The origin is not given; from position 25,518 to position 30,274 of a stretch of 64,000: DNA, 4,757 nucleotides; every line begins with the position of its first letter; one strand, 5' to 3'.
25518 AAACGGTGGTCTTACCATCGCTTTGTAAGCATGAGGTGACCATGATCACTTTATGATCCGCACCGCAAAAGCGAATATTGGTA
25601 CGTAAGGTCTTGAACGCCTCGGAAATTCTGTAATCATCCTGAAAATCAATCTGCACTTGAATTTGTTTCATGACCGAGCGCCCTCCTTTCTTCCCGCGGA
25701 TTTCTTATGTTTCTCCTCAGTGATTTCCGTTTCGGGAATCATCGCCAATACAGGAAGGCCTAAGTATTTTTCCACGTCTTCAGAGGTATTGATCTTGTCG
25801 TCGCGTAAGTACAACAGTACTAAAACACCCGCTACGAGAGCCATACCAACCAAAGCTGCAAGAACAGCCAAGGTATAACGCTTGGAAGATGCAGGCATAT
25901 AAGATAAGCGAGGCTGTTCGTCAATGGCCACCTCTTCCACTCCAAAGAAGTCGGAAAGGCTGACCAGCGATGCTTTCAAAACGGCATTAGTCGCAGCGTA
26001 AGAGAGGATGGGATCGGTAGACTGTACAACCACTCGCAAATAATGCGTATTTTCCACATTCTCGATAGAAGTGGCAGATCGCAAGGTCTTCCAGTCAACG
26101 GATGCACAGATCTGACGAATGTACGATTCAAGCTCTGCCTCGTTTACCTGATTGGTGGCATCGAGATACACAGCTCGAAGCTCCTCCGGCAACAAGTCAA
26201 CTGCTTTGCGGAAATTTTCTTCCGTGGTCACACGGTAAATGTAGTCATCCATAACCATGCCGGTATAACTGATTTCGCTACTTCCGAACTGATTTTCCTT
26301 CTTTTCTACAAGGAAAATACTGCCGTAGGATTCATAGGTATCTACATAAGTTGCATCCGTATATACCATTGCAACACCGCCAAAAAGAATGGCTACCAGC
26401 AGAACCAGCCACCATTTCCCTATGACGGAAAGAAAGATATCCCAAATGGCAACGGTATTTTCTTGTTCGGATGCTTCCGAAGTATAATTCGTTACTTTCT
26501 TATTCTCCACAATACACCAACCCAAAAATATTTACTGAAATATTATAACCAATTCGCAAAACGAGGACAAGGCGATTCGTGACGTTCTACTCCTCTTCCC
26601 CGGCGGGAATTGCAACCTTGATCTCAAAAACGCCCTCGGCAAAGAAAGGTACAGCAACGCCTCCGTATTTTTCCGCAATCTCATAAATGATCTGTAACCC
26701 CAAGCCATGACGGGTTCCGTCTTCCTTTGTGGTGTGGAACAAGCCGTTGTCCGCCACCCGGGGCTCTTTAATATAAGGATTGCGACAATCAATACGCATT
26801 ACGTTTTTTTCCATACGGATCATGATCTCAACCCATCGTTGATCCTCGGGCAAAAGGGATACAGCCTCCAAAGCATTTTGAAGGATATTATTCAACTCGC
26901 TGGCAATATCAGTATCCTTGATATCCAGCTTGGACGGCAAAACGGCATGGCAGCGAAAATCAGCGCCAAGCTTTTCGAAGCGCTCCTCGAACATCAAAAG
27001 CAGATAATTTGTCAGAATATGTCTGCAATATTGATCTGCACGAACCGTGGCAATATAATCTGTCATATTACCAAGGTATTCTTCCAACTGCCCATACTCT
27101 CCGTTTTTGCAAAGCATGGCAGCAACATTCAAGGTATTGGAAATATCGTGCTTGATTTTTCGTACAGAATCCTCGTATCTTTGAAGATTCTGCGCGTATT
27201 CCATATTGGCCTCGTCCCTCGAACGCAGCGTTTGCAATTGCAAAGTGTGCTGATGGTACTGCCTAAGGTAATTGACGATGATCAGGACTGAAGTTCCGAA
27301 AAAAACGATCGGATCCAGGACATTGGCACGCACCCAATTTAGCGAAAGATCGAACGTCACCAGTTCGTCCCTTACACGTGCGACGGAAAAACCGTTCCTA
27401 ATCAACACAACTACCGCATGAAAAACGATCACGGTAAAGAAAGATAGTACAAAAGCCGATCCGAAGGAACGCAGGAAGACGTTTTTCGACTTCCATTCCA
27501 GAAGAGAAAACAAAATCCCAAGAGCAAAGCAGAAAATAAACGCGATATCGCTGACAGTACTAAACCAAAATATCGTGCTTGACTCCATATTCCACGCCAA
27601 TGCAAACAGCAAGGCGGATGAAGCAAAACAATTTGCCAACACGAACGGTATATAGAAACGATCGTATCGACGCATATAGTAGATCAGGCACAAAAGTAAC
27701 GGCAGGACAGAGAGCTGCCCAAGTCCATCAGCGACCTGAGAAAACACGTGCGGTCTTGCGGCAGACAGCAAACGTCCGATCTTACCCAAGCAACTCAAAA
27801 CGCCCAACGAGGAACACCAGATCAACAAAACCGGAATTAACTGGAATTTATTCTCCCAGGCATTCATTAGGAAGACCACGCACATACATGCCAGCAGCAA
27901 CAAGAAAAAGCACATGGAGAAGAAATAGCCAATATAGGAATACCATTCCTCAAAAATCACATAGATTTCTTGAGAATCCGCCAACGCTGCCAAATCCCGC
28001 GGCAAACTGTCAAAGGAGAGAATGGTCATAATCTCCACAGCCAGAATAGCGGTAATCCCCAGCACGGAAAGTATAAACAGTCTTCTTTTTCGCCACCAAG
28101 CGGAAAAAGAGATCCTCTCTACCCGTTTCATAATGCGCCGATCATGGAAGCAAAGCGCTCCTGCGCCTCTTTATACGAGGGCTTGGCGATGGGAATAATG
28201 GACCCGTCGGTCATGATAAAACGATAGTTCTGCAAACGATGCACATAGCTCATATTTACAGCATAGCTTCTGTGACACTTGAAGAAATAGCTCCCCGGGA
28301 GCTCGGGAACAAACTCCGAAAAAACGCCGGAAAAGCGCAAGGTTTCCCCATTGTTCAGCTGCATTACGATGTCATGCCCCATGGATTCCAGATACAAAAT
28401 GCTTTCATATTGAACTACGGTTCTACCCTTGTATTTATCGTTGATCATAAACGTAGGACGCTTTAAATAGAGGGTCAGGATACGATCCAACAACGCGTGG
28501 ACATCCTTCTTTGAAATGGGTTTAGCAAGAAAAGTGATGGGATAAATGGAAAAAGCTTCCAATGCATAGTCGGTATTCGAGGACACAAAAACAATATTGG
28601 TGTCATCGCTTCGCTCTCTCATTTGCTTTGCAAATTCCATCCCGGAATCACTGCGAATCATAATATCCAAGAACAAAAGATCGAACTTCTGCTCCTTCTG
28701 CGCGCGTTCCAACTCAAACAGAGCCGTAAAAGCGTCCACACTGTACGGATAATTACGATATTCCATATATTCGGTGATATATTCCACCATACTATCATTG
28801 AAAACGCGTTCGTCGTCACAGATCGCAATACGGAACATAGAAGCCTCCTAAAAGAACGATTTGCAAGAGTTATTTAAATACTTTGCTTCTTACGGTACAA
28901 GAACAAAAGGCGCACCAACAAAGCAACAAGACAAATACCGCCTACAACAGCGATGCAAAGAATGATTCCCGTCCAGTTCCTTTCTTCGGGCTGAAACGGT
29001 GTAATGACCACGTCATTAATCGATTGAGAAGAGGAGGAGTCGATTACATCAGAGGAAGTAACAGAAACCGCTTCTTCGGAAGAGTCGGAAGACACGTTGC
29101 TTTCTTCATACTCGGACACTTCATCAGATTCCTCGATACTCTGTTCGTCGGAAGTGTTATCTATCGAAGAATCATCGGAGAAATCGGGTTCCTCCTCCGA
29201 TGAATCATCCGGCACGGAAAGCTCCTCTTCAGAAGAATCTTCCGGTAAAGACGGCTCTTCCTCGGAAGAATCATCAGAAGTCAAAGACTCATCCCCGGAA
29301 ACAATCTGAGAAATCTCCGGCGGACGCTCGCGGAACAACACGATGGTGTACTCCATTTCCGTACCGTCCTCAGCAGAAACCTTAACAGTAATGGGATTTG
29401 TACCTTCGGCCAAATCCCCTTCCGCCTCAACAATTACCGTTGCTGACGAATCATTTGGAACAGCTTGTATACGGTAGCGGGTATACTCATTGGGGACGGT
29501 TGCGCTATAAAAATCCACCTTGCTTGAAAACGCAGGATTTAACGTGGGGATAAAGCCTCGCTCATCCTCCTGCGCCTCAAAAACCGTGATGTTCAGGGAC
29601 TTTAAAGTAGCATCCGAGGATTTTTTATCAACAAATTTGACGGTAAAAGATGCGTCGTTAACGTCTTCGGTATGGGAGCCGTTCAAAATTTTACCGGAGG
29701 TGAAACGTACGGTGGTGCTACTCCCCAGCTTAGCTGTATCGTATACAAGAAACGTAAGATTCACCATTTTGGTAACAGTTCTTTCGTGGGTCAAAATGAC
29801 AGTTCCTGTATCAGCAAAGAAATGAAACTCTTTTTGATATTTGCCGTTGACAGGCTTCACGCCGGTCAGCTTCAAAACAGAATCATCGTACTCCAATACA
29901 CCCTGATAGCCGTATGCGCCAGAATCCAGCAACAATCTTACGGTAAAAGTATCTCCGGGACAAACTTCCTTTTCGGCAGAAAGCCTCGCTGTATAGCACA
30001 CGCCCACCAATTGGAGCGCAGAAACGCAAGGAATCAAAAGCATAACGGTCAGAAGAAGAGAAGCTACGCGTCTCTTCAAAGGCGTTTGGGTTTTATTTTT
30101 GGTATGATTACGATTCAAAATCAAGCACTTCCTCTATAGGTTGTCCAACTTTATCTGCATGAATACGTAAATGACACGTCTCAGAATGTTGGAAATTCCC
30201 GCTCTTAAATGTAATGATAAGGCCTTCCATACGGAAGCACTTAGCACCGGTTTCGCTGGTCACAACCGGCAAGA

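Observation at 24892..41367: Fifteen-gene single-strand string joining a complete type IV pilus machine to cohesin-like surface proteins, a LytTR two-component system and a BY-kinase pair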

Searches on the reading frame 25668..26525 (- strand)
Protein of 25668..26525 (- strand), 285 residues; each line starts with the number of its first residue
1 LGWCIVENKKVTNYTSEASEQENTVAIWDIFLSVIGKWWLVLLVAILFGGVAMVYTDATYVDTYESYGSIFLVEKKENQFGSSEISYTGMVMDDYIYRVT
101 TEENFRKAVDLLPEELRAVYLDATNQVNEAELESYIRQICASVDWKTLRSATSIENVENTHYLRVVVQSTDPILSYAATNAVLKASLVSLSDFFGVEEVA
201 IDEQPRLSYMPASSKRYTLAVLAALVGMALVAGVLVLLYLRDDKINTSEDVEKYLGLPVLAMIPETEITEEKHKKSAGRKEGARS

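Call 4: search_protein_families(library=pfam, proteins=[window:25668-26525:-], max_evalue=0.01)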
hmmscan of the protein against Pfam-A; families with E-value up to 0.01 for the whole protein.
window:25668-26525:- (285 aa): 1 family
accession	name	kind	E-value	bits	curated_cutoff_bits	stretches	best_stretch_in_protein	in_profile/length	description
PF02706.20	Wzz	-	7.2e-05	23.5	25.5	1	29-94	7-73/91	Chain length determinant protein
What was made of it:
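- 25668..26525 (-): Wzz/CpsC-type transmembrane modulator (PCP2b-like, up to 285 aa; start codon uncertain). Wzz E = 7e-5 (call 4).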

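Call 33: search_protein_families(library=ncbifam, proteins=[window:25668-26525:-], max_evalue=0.01)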
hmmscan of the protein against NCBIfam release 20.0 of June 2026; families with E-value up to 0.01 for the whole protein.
window:25668-26525:- (285 aa): 4 families
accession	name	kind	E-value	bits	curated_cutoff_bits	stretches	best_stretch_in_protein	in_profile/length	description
TIGR01006.1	polys_exp_MPA1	subfamily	3.8e-16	59.2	296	1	145-267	103-225/226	CspC family polysaccharide chain length determinant protein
TIGR03007.1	pepcterm_ChnLen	equivalog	1.9e-08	33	278.85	1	203-276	400-473/498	XrtA system polysaccharide chain length determinant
TIGR01005.1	eps_transp_fam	subfamily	4.9e-05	21.7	411.7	1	211-282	425-496/754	exopolysaccharide transport protein family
TIGR03017.1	EpsF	equivalog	0.00046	19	422.75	1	211-263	391-443/444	chain length determinant protein EpsF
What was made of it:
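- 25668..26525 (-): TIGR01006 C-terminal part E = 4e-16, below cut-off (call 33).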

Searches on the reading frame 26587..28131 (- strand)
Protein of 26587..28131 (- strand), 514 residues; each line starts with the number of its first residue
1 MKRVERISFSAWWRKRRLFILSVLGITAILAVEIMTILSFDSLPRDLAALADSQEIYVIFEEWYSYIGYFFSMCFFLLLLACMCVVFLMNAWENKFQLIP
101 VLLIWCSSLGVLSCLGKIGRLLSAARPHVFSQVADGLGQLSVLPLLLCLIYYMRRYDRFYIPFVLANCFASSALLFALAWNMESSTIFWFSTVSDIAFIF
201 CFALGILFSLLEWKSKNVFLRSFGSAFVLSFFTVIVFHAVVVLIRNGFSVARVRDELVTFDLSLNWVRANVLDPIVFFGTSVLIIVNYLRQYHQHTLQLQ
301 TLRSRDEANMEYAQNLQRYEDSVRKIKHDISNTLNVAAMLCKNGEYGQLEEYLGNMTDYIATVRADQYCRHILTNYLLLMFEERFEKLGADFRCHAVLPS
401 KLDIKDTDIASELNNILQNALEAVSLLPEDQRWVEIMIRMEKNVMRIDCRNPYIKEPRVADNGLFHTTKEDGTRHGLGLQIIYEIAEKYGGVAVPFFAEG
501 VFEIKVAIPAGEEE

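Call 4: search_protein_families(library=pfam, proteins=[window:26587-28131:-], max_evalue=0.01)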
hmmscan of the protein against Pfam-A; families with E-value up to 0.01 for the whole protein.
window:26587-28131:- (514 aa): 3 families
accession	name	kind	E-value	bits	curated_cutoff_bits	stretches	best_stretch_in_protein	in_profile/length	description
PF14501.12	HATPase_c_5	-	2.1e-18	66.5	22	1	404-509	1-102/102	GHKL domain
PF02518.31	HATPase_c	-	0.00031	21.6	26.4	1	413-491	10-89/111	Histidine kinase-, DNA gyrase B-, and HSP90-like ATPase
PF14689.11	SPOB_a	-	0.0005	20.1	28.1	1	311-363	4-56/62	Sensor_kinase_SpoOB-type, alpha-helical domain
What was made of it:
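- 26587..28131 (-): Sensor histidine kinase, AgrC-type catalytic domain (514 aa, ~8 TM helices). HATPase_c_5 E = 2e-18 (call 4).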

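Call 33: search_protein_families(library=ncbifam, proteins=[window:26587-28131:-], max_evalue=0.01)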
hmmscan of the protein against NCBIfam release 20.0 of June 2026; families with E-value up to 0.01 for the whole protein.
window:26587-28131:- (514 aa): 3 families
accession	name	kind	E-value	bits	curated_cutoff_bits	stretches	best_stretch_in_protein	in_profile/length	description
NF008298.1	PRK11086.1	subfamily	8.9e-07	27.7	520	1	313-510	323-525/529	DcuS/MalK family sensor histidine kinase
NF011627.0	PRK15053.1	equivalog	3.1e-06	26.1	656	1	277-492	294-520/552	sensor histidine kinase DpiB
NF010076.0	PRK13557.1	subfamily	0.0055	15.2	631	1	457-494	342-377/540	histidine kinase famiy protein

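Call 67: search_solved_structures(query=window:26587-28131:-, max_evalue=0.01)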
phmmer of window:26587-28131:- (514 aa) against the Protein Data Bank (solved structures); distinct sequences matched with E-value up to 0.01: 0.
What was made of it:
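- Closest known: Agr-type quorum sensing. Different: No sequence match to any solved kinase chain (call 67).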

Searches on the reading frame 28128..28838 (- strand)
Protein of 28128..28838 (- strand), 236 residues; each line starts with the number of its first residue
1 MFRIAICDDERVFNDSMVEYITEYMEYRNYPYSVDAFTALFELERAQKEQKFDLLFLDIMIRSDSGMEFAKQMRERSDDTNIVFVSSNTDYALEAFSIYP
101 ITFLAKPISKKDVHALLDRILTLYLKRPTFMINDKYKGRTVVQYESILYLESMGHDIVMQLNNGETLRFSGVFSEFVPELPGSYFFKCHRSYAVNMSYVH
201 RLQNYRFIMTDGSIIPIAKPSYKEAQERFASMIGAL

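Call 4: search_protein_families(library=pfam, proteins=[window:28128-28838:-], max_evalue=0.01)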
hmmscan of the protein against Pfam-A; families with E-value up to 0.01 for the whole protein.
window:28128-28838:- (236 aa): 2 families
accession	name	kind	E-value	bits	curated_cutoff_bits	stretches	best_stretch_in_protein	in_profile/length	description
PF00072.30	Response_reg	-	1.4e-15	57.8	30.2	1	4-117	1-110/111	Response regulator receiver domain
PF04397.21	LytTR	-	2.2e-14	53.9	22.6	1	140-228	4-96/98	LytTr DNA-binding domain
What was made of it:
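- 28128..28838 (-): LytTR-family response regulator (236 aa). Response_reg plus LytTR (call 4).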

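Call 68: search_solved_structures(query=window:28128-28838:-, max_evalue=0.00001)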
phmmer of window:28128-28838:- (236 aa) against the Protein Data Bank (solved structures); distinct sequences matched with E-value up to 0.00001: 3.
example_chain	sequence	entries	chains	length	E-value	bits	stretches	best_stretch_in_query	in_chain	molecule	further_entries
6m8o_A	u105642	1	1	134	2.1e-07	34.2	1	45-121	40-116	DNA-binding response regulator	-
1zy2_A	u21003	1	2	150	2.1e-06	30.9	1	4-121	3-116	transcriptional regulator NtrC1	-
6swl_A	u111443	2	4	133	3.8e-06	30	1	47-120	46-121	Two-component response regulator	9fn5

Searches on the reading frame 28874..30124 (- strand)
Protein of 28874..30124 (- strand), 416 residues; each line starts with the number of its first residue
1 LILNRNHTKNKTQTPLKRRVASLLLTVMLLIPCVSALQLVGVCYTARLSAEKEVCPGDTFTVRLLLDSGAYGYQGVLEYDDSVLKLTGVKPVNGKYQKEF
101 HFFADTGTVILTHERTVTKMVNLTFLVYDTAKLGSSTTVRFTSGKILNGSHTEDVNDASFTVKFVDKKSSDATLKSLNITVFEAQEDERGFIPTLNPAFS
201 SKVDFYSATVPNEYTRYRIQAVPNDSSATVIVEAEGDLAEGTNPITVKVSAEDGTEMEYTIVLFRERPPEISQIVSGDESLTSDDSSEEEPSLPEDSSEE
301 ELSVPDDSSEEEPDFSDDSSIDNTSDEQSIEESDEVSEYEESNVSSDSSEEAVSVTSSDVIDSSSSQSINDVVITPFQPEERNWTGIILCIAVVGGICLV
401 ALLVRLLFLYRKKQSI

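Call 4: search_protein_families(library=pfam, proteins=[window:28874-30124:-], max_evalue=0.01)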
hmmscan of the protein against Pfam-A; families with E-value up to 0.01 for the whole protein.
window:28874-30124:- (416 aa): 1 family
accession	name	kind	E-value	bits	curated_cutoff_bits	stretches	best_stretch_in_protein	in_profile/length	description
PF12733.13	Cadherin-like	-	1.2e-08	35.7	24.2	1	194-265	5-88/89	Cadherin-like beta sandwich domain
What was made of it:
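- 28874..30124 (-): Gene 11 (416 aa): signal peptide, cohesin module, cadherin-like module, acidic Ser/Glu linker, C-terminal TM anchor. Cadherin-like E = 1e-8 (call 4).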

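Call 33: search_protein_families(library=ncbifam, proteins=[window:28874-30124:-], max_evalue=0.01)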
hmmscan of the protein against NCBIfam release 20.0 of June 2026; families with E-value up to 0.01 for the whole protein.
window:28874-30124:- (416 aa): 0 families

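Call 78: search_solved_structures(query=A5, max_evalue=1, show_alignments=1)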
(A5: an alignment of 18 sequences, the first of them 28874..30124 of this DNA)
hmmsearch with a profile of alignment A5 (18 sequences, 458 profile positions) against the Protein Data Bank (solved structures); distinct sequences matched with E-value up to 1: 15.
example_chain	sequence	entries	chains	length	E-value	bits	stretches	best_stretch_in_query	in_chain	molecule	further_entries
1g1k_A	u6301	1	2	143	0.0023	20.2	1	39-140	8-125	SCAFFOLDING PROTEIN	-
5nrm_A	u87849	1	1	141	0.0076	18.5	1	44-135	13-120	Endoglucanase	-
5nrk_A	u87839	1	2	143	0.0085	18.3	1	44-135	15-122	Endoglucanase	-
8kew_F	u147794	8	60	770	0.043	16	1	267-401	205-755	P3(40) | Amyloid-beta precursor protein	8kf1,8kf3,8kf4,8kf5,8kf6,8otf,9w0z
4ums_A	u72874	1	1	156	0.11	14.7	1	39-124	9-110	CELLULOSOMAL ANCHORING SCAFFOLDIN B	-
5a2f_A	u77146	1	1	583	0.13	14.4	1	286-396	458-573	CD166 ANTIGEN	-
2xdh_A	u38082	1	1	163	0.16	14.1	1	34-128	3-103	COHESIN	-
2n28_A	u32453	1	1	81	0.16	14.1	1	345-395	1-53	Protein Vpu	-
8g3a_D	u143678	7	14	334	0.22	13.6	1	355-434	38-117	Sensor protein BceS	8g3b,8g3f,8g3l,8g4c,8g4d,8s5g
9iue_1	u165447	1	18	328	0.24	13.5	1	346-406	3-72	Cell division protein ZipA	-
8xz8_A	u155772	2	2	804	0.25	13.5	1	349-388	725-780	Angiotensin-converting enzyme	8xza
8y32_A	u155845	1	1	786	0.26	13.4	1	349-388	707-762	Angiotensin-converting enzyme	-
7dtd_B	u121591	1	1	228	0.3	13.2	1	293-380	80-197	Sodium channel subunit beta-4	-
8rjc_9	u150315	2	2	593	0.35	13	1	351-430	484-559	Calnexin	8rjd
10ux_A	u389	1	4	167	0.84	11.7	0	93-150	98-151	Cohesin domain number 2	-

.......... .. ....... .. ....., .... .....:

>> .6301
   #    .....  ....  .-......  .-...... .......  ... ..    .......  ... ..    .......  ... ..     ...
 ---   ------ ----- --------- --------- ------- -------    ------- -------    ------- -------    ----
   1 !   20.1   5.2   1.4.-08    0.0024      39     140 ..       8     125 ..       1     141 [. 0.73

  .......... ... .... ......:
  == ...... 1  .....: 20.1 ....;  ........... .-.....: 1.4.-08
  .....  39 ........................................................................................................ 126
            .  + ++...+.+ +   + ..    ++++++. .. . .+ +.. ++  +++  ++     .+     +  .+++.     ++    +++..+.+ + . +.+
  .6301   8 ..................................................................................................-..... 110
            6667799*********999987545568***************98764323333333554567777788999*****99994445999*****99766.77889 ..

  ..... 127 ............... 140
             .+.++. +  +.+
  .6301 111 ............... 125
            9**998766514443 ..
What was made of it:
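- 28874..30124 (-): The family profile hits solved cohesins 1g1k (E = 0.002), 5nrm, 5nrk, 4ums and 2xdh (call 78).
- On Cohesin-dockerin system: The gene 11 family profile hits solved cohesins 1g1k (E = 0.002), 5nrm, 5nrk, 4ums and 2xdh (call 78).
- Closest known: Membrane- or wall-anchored cohesin proteins of cellulosome/amylosome-type systems. Same: A cohesin module passes Pfam (call 4) and the family profile hits solved cohesins (call 78).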
